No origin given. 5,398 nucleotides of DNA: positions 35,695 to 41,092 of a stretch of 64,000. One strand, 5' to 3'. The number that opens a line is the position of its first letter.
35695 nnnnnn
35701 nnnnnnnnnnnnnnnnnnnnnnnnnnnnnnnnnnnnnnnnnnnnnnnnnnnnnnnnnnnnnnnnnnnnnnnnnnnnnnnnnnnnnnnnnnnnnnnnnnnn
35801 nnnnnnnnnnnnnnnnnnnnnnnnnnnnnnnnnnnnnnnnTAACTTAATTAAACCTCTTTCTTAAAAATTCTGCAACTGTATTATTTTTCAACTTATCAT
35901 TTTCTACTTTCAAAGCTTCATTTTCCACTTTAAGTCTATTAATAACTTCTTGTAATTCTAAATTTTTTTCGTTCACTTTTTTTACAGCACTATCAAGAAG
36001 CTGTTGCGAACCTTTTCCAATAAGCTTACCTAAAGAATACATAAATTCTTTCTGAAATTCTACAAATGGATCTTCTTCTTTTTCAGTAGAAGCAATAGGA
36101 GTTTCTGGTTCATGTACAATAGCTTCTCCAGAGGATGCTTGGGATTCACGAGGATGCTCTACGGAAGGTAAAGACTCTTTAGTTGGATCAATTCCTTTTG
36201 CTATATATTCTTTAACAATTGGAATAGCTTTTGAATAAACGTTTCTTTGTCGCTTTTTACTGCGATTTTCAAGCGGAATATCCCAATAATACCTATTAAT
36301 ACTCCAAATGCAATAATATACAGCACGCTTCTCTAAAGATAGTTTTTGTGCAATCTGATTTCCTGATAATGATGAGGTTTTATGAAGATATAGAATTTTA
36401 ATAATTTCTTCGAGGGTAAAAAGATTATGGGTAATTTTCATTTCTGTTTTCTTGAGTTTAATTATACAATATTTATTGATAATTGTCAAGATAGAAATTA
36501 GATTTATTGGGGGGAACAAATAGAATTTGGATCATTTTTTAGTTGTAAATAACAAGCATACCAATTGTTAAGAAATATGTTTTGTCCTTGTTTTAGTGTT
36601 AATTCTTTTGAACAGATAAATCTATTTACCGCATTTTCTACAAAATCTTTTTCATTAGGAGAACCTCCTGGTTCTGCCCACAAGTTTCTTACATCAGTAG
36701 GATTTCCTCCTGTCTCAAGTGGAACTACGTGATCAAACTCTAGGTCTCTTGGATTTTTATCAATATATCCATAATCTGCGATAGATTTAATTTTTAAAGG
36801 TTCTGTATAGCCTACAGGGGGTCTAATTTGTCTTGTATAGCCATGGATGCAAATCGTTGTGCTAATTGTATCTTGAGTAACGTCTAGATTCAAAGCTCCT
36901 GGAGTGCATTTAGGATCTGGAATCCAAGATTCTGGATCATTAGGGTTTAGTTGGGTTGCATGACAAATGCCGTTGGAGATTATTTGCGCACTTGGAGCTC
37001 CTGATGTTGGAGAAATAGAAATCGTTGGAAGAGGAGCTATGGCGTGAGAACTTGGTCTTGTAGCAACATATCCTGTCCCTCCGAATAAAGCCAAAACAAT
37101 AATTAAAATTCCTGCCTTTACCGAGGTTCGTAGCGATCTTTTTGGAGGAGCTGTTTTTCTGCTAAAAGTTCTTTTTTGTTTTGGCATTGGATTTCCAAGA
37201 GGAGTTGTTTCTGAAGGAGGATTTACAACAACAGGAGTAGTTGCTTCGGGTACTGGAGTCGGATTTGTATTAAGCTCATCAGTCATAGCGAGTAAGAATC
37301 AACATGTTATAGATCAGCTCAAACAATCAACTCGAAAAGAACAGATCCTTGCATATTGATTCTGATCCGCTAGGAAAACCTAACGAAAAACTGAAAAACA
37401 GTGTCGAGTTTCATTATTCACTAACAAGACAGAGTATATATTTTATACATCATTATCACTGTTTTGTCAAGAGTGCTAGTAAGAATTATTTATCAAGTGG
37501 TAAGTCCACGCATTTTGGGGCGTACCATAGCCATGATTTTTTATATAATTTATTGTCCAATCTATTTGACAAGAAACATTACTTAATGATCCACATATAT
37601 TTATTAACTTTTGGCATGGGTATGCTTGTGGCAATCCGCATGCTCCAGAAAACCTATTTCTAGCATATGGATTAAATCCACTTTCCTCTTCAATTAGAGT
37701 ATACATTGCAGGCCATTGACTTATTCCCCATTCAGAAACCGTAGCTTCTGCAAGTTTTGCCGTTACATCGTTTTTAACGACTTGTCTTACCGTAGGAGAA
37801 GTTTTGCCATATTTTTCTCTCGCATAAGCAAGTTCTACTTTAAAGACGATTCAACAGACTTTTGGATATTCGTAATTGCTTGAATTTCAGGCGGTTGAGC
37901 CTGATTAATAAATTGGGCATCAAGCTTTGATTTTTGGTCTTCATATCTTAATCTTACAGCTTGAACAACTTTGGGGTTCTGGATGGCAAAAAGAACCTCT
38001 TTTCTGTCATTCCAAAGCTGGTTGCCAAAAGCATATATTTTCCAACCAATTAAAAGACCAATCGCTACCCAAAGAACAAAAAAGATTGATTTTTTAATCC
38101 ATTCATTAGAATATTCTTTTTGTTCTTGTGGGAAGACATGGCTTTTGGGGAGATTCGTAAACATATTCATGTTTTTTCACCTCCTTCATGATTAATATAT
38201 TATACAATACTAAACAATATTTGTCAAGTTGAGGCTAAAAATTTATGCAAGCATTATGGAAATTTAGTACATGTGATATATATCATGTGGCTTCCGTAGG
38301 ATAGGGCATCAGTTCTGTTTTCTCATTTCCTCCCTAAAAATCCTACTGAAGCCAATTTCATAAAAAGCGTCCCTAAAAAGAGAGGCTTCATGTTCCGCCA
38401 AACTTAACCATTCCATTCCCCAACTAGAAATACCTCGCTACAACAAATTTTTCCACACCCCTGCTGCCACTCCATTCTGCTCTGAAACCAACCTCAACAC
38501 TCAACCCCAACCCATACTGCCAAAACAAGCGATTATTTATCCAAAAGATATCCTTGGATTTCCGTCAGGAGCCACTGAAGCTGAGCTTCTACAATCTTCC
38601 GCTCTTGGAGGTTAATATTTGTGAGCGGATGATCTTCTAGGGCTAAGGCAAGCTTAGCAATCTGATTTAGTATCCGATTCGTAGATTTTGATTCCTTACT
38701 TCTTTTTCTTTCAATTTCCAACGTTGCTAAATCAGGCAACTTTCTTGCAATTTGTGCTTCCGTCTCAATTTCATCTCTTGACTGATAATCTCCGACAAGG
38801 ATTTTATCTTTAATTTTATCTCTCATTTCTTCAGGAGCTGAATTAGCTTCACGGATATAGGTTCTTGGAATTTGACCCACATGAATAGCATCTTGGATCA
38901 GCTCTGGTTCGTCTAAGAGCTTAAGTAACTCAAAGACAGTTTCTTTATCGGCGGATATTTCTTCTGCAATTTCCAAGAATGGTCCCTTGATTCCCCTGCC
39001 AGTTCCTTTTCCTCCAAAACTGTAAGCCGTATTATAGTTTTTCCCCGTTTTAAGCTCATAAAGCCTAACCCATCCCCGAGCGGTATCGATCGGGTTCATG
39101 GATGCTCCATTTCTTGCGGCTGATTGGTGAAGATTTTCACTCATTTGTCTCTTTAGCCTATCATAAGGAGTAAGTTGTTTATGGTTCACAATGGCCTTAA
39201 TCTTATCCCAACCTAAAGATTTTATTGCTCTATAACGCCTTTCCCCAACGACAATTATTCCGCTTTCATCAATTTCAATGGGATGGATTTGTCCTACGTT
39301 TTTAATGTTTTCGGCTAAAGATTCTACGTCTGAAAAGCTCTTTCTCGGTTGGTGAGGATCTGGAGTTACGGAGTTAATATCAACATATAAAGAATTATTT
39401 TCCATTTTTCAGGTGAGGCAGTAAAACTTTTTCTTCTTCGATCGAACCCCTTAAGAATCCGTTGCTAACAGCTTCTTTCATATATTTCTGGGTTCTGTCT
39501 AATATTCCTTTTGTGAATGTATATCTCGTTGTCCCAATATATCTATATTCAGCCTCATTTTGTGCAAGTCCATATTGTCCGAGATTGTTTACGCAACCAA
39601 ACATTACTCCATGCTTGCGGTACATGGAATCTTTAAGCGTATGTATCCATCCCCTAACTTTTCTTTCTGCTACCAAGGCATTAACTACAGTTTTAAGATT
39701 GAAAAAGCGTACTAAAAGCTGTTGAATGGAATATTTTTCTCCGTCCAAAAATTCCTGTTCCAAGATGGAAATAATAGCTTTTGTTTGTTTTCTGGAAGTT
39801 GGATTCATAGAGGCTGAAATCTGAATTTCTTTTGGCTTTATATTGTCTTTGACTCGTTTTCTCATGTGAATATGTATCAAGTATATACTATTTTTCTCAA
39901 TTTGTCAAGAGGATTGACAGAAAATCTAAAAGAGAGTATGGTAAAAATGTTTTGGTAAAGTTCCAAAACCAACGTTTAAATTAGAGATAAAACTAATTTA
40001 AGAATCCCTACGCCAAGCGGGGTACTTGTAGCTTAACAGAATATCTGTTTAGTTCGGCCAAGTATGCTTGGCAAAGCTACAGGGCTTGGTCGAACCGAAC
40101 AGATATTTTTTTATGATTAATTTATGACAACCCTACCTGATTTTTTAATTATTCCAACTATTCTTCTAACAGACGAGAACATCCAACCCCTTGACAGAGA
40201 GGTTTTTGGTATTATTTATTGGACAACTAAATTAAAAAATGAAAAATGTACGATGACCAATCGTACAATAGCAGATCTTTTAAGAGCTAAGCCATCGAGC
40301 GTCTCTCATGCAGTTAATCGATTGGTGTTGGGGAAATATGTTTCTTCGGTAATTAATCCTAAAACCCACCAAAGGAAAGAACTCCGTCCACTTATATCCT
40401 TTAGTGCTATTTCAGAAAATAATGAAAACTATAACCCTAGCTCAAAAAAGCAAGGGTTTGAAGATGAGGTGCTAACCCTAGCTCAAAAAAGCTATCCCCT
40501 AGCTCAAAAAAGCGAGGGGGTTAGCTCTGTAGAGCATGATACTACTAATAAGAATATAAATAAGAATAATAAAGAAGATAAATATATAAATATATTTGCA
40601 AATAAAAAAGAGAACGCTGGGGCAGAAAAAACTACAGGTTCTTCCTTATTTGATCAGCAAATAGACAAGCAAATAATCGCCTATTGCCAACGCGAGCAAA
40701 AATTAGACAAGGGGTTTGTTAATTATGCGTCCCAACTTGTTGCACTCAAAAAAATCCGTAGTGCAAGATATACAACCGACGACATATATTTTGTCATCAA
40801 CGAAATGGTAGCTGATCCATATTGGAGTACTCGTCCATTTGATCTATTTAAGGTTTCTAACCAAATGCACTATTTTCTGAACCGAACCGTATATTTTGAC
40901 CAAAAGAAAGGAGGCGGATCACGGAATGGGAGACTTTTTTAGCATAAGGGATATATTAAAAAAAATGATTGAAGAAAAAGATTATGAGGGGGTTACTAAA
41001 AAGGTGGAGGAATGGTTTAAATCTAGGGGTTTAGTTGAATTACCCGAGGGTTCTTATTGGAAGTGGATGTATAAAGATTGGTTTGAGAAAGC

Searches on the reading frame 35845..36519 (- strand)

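Call 28: search_protein_families(library=pfam, proteins=[window:35845-36519:-], max_evalue=0.001)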
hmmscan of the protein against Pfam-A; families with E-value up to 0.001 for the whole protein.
window:35845-36519:- (224 aa): 1 family
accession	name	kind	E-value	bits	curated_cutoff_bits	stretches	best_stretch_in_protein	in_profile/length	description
PF08279.18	HTH_11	-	0.0003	21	25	1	36-71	2-36/55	HTH domain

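Call 66: search_protein_families(library=pfam, proteins=[window:35845-36519:-], max_evalue=1)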
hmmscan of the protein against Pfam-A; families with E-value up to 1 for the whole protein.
window:35845-36519:- (224 aa): 6 families
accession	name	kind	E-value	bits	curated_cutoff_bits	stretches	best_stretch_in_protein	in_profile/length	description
PF08279.18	HTH_11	-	0.0003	21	25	1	36-71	2-36/55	HTH domain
PF03036.21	Perilipin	-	0.006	16.1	33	1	148-198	200-249/403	Perilipin family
PF21476.4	PF0610-like_N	-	0.023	15.4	33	1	36-68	3-32/50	PF0610-like, N-terminal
PF04977.20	DivIC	-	0.074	13.3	28.9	1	178-219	18-61/80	Septum formation initiator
PF06156.18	YabA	-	0.09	13.8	30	1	175-214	13-52/103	Initiation control protein YabA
PF10224.14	DUF2205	-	0.41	11.2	26.7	1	178-213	17-52/75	Short coiled-coil protein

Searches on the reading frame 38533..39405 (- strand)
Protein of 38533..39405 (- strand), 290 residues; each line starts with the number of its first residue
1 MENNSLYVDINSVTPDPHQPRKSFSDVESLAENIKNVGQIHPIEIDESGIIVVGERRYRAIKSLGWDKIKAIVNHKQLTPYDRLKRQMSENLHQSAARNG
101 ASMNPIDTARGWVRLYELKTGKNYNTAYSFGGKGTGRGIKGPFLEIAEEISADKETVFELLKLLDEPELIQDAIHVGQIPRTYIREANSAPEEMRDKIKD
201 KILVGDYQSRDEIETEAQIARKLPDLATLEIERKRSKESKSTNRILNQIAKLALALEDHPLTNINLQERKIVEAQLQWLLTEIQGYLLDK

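Call 15: search_protein_families(library=phrogs, proteins=[window:38533-39405:-], max_evalue=0.001)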
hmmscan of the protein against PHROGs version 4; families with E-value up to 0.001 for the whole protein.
window:38533-39405:- (290 aa): 15 families
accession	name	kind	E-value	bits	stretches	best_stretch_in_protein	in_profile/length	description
phrog_4715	-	DNA, RNA and nucleotide metabolism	1.4e-15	57.8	1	2-235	144-368/630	ParB-like partition protein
phrog_12047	-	DNA, RNA and nucleotide metabolism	4.9e-15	56.8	1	8-126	3-116/301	ParB-like partition nuclease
phrog_620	-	DNA, RNA and nucleotide metabolism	3.7e-14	54.3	1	4-74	8-79/217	ParB-like partition protein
phrog_18056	-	DNA, RNA and nucleotide metabolism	2.1e-13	50.9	1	7-78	5-76/387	ParB-like partition nuclease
phrog_3264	-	DNA, RNA and nucleotide metabolism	5.6e-13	50.2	1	16-124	60-165/337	ParB-like partition protein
phrog_8071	-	DNA, RNA and nucleotide metabolism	1e-11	45.7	1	6-73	8-76/389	ParB-like partition protein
phrog_940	-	DNA, RNA and nucleotide metabolism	9.6e-10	39.2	1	7-90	8-91/388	nuclease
phrog_498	-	other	8e-09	35.6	1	7-75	37-109/633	DNA methyltransferase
phrog_6218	-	DNA, RNA and nucleotide metabolism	2.5e-08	34.5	1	9-117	9-116/506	ParB-like partition protein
phrog_1033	-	DNA, RNA and nucleotide metabolism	2.4e-07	31.9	1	18-91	47-131/334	ParB-like partition protein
phrog_723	-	DNA, RNA and nucleotide metabolism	2.1e-06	28.7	1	4-72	12-84/223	ParB-like partition protein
phrog_21315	-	unknown function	2.4e-06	27.8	1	25-96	30-99/415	-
phrog_3951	-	unknown function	1.7e-05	25.5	1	13-74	26-96/301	-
phrog_5475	-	unknown function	4.3e-05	23.5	1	6-74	4-72/458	-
phrog_15396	-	DNA, RNA and nucleotide metabolism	0.00097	20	0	25-80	25-79/258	ParB-like partition nuclease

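Call 79: search_protein_families(library=ncbifam, proteins=[window:38533-39405:-], max_evalue=0.1)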
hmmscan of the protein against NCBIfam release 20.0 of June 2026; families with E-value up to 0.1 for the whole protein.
window:38533-39405:- (290 aa): 4 families
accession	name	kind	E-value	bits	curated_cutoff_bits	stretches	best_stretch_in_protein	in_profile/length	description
TIGR04285.1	nucleoid_noc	exception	2e-17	63.4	315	1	7-116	4-110/255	nucleoid occlusion protein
TIGR00180.1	parB_part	domain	1.4e-15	57.6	58.45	1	2-94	2-100/186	ParB/RepB/Spo0J family partition protein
TIGR03454.1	partition_RepB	equivalog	4.4e-05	23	201.5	1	25-92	86-156/325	plasmid partitioning protein RepB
TIGR03734.1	PRTRC_parB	hypoth_equivalog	0.0044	15.6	278.6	1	18-121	6-111/555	PRTRC system ParB family protein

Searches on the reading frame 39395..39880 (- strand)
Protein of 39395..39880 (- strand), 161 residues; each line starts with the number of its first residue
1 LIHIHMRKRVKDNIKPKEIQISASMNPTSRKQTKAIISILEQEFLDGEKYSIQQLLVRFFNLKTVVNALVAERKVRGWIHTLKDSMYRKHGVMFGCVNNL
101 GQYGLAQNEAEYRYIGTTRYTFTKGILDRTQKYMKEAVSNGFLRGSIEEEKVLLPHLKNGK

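Call 28: search_protein_families(library=pfam, proteins=[window:39395-39880:-], max_evalue=0.001)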
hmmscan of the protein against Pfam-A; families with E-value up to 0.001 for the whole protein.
window:39395-39880:- (161 aa): 0 families

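Call 66: search_protein_families(library=pfam, proteins=[window:39395-39880:-], max_evalue=1)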
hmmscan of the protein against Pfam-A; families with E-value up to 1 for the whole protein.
window:39395-39880:- (161 aa): 0 families

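Call 79: search_protein_families(library=ncbifam, proteins=[window:39395-39880:-], max_evalue=0.1)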
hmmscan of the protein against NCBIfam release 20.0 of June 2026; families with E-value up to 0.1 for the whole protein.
window:39395-39880:- (161 aa): 1 family
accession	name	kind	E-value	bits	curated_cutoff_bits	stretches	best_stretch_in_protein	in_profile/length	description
NF050171.1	CDNTAsCap12CFB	equivalog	0.087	12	450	0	34-89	238-294/305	CBASS system CD-NTase-associated NAD(+) hydrolase Cap12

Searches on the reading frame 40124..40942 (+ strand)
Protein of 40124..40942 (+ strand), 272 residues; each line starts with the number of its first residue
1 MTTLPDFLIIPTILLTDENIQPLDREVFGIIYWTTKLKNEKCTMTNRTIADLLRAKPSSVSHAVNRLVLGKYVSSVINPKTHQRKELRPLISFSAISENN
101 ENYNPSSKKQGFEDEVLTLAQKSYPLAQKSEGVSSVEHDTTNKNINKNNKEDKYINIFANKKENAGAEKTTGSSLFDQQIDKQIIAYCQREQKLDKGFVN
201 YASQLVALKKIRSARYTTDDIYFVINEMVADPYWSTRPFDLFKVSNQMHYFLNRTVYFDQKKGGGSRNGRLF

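Call 15: search_protein_families(library=phrogs, proteins=[window:40124-40942:+], max_evalue=0.001)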
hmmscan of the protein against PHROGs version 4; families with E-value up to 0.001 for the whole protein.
window:40124-40942:+ (272 aa): 2 families
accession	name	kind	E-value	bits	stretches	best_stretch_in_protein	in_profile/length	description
phrog_186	-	DNA, RNA and nucleotide metabolism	4e-06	27.7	1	7-183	22-184/308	DnaD-like helicase loader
phrog_2880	-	DNA, RNA and nucleotide metabolism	0.00024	21.3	1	19-166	25-167/459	replication initiation protein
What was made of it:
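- On In-gene origin of a phage replisome organiser (at 40435-40615): PHROG DnaD-like helicase loader and replication initiation hits (call 15).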

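Call 28: search_protein_families(library=pfam, proteins=[window:40124-40942:+], max_evalue=0.001)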
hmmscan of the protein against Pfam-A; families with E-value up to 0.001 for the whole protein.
window:40124-40942:+ (272 aa): 0 families

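Call 66: search_protein_families(library=pfam, proteins=[window:40124-40942:+], max_evalue=1)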
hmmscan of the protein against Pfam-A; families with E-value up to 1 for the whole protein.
window:40124-40942:+ (272 aa): 4 families
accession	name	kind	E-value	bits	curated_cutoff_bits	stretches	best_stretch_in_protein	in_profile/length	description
PF01325.25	Fe_dep_repress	-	0.027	15.1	26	1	37-73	16-52/60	Iron dependent repressor, N-terminal DNA binding domain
PF12802.13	MarR_2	-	0.055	14.1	27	1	40-80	20-57/61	MarR family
PF18678.6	AOC_like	-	0.08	13.1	25.9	1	144-203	16-75/123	Allene oxide cyclase barrel like domain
PF13545.12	HTH_Crp_2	-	0.27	11.7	27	1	42-70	21-49/70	Crp-like helix-turn-helix domain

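Call 79: search_protein_families(library=ncbifam, proteins=[window:40124-40942:+], max_evalue=0.1)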
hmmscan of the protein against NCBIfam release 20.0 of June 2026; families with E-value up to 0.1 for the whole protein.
window:40124-40942:+ (272 aa): 0 families

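Call 80: search_solved_structures(query=window:40124-40942:+, max_evalue=5)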
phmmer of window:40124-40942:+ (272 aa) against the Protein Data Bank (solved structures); distinct sequences matched with E-value up to 5: 0.

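Call 82: find_homologous_proteins(query=window:40124-40942:+, max_evalue=0.001)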
Query window:40124-40942:+ (272 aa): 7 proteins with E <= 0.001 among 562 candidates.
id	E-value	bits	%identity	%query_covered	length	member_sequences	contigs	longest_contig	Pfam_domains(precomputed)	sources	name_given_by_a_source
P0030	1.5e-177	606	100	100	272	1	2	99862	-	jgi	-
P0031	1.4e-31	128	37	90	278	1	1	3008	-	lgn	-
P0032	4.3e-23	100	53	34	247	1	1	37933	-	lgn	-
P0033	2.5e-17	81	46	34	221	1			PF13730.13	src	-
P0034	1.8e-15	75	37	54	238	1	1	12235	-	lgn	-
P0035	2.1e-13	68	42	35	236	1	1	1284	PF13730.13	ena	-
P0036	2.3e-13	68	42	35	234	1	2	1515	PF13730.13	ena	-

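Call 83: find_encoding_contigs(protein=P0032, flank=4000, max_places=1)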
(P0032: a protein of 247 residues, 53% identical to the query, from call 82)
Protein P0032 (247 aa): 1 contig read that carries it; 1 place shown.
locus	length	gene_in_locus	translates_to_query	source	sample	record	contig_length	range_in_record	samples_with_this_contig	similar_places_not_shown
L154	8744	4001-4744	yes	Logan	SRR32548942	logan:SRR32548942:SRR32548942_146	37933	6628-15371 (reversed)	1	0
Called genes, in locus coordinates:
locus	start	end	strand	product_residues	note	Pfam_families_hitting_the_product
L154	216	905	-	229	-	PF10127:RlaP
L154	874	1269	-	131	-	-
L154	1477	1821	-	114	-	-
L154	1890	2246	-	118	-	-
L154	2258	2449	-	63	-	-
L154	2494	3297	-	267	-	-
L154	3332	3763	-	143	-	-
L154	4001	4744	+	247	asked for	-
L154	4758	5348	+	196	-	PF01807:Zn_ribbon_DnaG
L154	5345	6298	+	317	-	PF13481:AAA_25, PF03796:DnaB_C, PF06745:ATPase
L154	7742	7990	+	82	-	-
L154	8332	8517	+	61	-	-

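Call 84: find_encoding_contigs(protein=P0031, flank=3000, max_places=1)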
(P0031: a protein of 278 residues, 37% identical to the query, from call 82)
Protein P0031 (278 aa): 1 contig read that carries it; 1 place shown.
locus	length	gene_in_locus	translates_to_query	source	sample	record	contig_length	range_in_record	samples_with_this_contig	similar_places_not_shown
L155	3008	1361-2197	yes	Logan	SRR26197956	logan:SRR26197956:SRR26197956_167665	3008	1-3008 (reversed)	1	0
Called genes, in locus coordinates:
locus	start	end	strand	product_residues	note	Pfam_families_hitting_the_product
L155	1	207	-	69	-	?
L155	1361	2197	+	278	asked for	-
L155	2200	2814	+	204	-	PF01807:Zn_ribbon_DnaG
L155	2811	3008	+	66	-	?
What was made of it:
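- On In-gene origin of a phage replisome organiser (at 40435-40615): In L154 and L155 the next genes are a DnaG zinc-ribbon protein and a DnaB_C helicase (calls 83, 84).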

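Call 85: find_encoding_contigs(protein=P0034, flank=4000, max_places=1)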
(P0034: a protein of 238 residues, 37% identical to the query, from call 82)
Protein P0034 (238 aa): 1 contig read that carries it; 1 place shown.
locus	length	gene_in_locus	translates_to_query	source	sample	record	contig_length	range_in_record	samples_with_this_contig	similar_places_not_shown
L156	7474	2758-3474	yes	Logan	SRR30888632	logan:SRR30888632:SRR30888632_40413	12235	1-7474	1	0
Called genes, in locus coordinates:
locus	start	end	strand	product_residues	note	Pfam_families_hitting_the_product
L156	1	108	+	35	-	?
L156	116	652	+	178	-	PF07460:NUMOD3 (faint), PF01844:HNH (weak)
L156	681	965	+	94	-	PF13083:KH_KhpA-B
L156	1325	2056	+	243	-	PF05766:NinG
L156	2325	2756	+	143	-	-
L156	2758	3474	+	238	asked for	-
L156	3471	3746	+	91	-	-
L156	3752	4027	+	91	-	-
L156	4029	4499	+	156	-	-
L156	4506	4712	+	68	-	-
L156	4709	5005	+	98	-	-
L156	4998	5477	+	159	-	PF01327:Pep_deformylase (weak)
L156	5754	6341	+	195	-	-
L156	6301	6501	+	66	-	-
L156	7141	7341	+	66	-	-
